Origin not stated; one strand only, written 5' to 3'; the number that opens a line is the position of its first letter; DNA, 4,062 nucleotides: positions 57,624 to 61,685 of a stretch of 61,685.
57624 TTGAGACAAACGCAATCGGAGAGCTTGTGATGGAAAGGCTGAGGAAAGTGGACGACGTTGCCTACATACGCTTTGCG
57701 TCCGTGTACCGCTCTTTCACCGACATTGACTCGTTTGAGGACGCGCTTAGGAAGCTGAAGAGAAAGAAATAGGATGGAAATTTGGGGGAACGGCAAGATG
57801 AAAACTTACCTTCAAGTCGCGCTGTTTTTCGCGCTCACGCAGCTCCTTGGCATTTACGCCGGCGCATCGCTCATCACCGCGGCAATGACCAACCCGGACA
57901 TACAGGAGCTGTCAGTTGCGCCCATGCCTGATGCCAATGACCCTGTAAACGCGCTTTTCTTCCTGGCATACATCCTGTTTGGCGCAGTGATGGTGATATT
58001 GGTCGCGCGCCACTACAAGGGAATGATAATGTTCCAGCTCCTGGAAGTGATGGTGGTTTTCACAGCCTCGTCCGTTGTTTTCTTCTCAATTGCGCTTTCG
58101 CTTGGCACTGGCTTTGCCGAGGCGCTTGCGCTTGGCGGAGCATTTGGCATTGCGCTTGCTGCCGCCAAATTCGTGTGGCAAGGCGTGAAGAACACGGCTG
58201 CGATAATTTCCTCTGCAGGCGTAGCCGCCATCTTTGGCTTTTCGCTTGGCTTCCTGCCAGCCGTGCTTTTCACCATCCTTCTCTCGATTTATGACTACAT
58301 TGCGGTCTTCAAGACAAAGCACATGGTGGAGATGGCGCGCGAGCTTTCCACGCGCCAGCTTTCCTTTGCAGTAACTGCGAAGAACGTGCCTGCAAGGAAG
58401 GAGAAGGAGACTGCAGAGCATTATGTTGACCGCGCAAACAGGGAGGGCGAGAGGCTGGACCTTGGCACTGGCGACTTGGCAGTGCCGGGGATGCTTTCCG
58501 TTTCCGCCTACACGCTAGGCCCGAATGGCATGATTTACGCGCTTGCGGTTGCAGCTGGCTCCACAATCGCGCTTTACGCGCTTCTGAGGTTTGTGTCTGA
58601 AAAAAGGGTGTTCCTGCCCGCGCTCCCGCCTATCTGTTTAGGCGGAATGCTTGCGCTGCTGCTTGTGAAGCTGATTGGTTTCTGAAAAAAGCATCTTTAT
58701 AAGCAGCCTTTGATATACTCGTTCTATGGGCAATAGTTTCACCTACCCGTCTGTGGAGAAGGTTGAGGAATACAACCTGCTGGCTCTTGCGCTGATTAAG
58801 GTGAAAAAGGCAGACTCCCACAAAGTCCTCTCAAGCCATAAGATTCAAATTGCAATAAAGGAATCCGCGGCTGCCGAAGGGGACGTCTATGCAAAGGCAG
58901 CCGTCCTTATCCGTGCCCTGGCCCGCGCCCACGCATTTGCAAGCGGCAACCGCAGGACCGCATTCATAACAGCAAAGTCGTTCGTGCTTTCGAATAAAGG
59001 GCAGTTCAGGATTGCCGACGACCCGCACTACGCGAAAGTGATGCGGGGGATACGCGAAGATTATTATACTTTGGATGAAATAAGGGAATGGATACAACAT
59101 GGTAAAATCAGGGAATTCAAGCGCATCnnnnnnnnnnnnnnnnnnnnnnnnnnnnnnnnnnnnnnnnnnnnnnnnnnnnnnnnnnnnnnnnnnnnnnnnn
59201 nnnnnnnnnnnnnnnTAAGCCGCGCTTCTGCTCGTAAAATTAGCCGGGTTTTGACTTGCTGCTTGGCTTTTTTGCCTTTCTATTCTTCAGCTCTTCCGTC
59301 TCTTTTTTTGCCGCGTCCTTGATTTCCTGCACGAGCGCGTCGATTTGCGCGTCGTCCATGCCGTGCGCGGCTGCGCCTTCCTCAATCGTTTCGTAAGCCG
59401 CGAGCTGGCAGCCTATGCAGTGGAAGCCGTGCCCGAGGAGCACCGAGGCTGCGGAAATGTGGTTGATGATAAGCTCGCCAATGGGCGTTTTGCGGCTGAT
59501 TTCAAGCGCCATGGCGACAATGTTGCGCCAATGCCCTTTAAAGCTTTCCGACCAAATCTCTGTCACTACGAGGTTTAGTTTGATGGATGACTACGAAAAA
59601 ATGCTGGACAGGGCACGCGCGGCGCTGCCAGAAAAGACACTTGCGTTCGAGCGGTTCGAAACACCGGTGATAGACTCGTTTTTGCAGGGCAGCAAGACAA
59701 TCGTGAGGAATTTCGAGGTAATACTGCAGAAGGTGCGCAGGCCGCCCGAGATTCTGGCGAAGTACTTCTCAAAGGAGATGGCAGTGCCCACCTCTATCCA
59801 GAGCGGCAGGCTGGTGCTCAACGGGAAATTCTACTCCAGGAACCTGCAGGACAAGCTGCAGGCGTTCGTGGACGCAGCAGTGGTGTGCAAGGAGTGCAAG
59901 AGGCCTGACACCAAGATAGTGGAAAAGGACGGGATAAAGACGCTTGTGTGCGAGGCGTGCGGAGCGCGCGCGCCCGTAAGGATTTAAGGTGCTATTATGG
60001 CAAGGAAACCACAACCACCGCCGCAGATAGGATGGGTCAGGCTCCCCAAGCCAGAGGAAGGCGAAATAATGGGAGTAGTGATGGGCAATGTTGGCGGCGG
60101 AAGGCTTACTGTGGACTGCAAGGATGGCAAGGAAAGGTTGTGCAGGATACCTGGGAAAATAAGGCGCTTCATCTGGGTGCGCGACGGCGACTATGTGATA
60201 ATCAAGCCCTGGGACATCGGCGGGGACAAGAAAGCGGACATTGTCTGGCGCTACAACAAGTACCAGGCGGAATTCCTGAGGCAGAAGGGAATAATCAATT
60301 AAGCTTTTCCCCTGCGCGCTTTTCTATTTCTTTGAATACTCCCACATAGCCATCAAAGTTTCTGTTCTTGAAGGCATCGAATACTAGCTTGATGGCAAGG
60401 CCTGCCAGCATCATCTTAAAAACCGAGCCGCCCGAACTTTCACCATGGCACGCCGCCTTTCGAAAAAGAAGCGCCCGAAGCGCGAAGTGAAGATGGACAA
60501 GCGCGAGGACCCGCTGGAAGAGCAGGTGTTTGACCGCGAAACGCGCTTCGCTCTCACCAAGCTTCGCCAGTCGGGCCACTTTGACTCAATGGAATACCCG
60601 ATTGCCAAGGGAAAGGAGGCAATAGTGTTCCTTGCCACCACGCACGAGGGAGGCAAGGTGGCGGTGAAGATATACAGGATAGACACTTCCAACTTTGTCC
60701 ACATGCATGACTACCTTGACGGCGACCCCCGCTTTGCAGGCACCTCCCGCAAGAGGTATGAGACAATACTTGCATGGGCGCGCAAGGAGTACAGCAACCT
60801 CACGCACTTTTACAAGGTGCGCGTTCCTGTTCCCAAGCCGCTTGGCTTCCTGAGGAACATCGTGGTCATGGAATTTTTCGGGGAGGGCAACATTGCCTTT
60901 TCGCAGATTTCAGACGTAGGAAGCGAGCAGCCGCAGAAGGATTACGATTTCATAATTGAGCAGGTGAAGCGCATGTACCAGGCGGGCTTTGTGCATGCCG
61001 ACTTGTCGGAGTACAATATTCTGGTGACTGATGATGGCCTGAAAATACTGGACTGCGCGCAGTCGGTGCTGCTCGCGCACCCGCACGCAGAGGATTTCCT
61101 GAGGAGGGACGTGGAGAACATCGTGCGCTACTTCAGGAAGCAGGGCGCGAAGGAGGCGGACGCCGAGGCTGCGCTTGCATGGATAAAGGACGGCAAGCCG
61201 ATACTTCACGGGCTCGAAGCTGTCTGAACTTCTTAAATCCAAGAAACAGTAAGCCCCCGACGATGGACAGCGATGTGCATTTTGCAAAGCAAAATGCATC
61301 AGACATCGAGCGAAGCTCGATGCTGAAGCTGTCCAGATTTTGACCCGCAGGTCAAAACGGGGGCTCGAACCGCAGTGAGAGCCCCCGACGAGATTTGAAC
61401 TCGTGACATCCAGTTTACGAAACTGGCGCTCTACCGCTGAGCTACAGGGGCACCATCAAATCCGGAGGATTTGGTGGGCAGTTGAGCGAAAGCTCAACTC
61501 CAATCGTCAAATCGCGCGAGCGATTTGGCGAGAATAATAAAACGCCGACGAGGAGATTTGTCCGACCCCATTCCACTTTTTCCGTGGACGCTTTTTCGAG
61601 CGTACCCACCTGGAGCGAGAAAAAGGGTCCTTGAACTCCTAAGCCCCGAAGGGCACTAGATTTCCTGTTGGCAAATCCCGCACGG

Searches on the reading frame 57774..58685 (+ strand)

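Call 61: search_protein_families(library=pfam, proteins=[window:57774-58685:+], max_evalue=0.001)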
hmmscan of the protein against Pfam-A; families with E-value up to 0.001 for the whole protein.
window:57774-58685:+ (303 aa): 1 family
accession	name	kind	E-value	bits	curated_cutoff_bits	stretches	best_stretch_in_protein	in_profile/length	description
PF06550.16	SPP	-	2e-25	90.3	23.9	1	30-296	10-275/283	Signal-peptide peptidase, presenilin aspartyl protease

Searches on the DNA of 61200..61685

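Call 48: search_rna_families(source=window, start=61200, end=61685, threshold=evalue, max_evalue=10)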
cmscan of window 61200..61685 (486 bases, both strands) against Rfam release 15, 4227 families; matches with E-value up to 10: 6.
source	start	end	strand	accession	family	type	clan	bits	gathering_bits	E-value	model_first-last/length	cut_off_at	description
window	61380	61451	-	RF00005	tRNA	Gene; tRNA;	CL00001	71.3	29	1e-15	1-71/71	no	tRNA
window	61379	61451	+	RF04354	Plastid-ycf2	Cis-reg;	-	23.7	65.7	0.014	1-75/75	no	Plastid-ycf2 5UTR RNA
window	61481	61567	-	RF02875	AS-pc01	Gene; antisense;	-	15.7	79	3.6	1-99/99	no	Antisense to pHK01_035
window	61350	61395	-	RF00813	mir-11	Gene; miRNA;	CL00083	15.5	45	2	1-78/78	no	mir-11 microRNA precursor family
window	61563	61661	+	RF00443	SNORA27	Gene; snRNA; snoRNA; HACA-box;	CL00032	14.4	64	6.3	1-127/127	no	Small nucleolar RNA SNORA27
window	61360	61385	-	RF03723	MIR7125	Gene; miRNA;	-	13.9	100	8.6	1-107/107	no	MIR7125 microRNA precursor family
